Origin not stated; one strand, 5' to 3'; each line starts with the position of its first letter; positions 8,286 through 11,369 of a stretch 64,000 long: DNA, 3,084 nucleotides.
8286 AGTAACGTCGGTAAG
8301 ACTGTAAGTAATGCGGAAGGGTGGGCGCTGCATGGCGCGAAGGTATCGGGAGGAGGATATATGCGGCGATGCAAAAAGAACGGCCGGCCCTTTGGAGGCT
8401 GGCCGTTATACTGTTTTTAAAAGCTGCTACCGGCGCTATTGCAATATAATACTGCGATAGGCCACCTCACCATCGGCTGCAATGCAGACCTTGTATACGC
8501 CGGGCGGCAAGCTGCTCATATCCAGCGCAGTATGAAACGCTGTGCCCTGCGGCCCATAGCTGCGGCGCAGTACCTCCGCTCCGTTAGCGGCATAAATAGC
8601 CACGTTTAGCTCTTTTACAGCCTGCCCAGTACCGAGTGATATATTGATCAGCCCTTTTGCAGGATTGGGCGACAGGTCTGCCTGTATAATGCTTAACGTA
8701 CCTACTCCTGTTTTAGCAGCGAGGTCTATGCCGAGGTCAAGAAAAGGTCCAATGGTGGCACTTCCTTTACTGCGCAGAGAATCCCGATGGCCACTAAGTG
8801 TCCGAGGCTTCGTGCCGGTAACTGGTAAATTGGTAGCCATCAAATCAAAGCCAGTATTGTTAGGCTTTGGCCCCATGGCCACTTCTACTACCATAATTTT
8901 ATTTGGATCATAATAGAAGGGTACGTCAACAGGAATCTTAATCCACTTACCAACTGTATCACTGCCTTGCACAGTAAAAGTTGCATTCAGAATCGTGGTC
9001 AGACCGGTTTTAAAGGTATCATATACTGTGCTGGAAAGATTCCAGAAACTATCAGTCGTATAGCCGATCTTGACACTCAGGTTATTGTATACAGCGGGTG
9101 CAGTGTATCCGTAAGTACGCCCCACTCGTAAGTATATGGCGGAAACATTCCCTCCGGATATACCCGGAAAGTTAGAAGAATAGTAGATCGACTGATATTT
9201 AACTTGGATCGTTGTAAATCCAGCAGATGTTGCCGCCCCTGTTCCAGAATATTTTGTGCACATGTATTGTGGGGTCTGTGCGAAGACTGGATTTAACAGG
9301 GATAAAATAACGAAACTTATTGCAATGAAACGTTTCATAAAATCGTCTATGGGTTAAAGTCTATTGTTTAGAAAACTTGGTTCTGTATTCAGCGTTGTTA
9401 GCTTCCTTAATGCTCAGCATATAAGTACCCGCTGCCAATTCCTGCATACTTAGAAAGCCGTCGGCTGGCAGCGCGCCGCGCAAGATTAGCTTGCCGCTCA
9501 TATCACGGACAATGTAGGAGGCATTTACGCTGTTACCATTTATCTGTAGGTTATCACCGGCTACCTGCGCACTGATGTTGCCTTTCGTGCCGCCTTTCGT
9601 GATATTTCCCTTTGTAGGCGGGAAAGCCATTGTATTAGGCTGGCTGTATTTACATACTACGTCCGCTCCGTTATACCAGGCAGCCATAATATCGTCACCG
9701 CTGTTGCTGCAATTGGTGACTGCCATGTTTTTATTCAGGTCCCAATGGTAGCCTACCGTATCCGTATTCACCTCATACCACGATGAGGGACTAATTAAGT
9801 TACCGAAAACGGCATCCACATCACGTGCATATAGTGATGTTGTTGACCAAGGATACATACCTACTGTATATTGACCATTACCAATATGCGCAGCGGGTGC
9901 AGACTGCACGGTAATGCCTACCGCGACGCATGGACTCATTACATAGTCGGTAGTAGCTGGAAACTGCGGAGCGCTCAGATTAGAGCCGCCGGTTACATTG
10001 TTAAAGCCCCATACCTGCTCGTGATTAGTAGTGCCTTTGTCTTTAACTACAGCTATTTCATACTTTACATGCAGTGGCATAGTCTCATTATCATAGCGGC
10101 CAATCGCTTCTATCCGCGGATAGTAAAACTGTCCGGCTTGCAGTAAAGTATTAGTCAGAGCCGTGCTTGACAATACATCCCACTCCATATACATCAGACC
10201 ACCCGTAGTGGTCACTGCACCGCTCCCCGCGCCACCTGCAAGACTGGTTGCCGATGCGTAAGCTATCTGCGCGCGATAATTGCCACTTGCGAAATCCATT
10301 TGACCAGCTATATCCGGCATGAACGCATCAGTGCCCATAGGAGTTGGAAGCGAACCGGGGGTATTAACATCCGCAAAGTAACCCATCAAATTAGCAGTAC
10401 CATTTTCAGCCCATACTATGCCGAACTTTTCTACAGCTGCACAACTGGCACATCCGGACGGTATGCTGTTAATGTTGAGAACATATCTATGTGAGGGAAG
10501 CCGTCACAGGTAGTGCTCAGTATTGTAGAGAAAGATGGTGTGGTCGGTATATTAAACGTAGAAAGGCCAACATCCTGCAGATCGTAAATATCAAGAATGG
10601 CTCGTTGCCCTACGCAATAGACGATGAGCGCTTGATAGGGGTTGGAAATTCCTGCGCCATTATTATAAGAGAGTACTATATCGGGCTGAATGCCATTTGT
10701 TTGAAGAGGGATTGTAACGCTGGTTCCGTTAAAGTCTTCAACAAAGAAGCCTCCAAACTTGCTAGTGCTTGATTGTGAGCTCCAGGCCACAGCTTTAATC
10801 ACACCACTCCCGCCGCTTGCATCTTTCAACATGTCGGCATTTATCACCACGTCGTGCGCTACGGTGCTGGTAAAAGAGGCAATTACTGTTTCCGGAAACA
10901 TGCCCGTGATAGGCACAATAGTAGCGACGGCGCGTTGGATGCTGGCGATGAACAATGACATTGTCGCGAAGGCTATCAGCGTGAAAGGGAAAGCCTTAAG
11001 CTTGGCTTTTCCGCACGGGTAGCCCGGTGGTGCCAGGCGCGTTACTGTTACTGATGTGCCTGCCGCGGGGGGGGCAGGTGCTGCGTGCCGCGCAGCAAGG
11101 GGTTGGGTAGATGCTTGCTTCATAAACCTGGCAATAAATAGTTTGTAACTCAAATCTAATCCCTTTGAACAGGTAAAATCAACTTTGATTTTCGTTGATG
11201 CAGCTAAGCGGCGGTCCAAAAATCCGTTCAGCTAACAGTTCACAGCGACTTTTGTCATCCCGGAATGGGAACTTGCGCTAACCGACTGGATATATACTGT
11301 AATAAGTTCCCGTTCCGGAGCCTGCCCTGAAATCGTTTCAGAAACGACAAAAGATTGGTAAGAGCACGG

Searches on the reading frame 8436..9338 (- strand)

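Call 7: search_protein_families(library=pfam, proteins=[window:8436-9338:-], max_evalue=0.01)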
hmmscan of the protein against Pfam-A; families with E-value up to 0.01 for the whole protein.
window:8436-9338:- (300 aa): 1 family
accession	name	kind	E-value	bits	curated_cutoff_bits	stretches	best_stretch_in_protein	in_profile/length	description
PF18962.6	Por_Secre_tail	-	3.5e-09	37.3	27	1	224-297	3-73/75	Secretion system C-terminal sorting domain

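Call 8: search_protein_families(library=ncbifam, proteins=[window:8436-9338:-], max_evalue=0.01)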
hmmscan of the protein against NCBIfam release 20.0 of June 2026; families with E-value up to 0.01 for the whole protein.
window:8436-9338:- (300 aa): 1 family
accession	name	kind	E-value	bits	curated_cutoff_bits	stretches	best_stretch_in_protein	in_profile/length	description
TIGR04183.1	Por_Secre_tail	domain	1.6e-05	24.7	23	1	223-300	2-72/72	T9SS type A sorting domain-containing protein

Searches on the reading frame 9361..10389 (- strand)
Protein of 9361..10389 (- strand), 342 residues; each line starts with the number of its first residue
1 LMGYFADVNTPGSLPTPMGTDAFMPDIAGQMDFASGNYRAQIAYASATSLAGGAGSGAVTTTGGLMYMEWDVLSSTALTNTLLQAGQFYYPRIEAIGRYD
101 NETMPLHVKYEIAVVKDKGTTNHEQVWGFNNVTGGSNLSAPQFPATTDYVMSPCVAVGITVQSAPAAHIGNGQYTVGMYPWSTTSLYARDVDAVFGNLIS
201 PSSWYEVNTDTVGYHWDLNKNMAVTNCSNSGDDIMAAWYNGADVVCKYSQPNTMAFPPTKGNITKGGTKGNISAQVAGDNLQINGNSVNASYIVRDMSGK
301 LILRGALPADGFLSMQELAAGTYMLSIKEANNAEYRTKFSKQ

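Call 7: search_protein_families(library=pfam, proteins=[window:9361-10389:-], max_evalue=0.01)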
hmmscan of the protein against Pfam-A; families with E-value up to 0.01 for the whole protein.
window:9361-10389:- (342 aa): 0 families

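Call 8: search_protein_families(library=ncbifam, proteins=[window:9361-10389:-], max_evalue=0.01)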
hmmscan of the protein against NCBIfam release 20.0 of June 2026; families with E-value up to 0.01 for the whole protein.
window:9361-10389:- (342 aa): 1 family
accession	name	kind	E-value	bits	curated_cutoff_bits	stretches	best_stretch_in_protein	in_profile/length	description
TIGR04183.1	Por_Secre_tail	domain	2.5e-06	27.4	23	1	281-342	12-72/72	T9SS type A sorting domain-containing protein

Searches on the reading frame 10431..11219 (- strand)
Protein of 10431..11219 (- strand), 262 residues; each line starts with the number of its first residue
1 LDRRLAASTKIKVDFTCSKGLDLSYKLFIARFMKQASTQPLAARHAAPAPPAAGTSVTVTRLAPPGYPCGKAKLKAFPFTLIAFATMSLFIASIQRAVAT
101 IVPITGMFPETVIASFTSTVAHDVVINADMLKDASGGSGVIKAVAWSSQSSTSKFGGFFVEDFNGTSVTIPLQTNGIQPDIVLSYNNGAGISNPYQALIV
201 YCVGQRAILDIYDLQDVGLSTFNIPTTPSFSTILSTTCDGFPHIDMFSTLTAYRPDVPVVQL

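Call 54: search_protein_families(library=pfam, proteins=[window:10431-11219:-], max_evalue=5)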
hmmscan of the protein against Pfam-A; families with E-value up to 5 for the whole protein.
window:10431-11219:- (262 aa): 2 families
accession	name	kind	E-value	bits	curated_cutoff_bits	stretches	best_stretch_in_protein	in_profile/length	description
PF02989.19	DUF228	-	0.068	13.4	25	1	98-150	105-159/182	Lyme disease proteins of unknown function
PF24438.1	IML1_N_fung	-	0.28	12.3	27.7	1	117-153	8-43/103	IML1, N-terminal, fungi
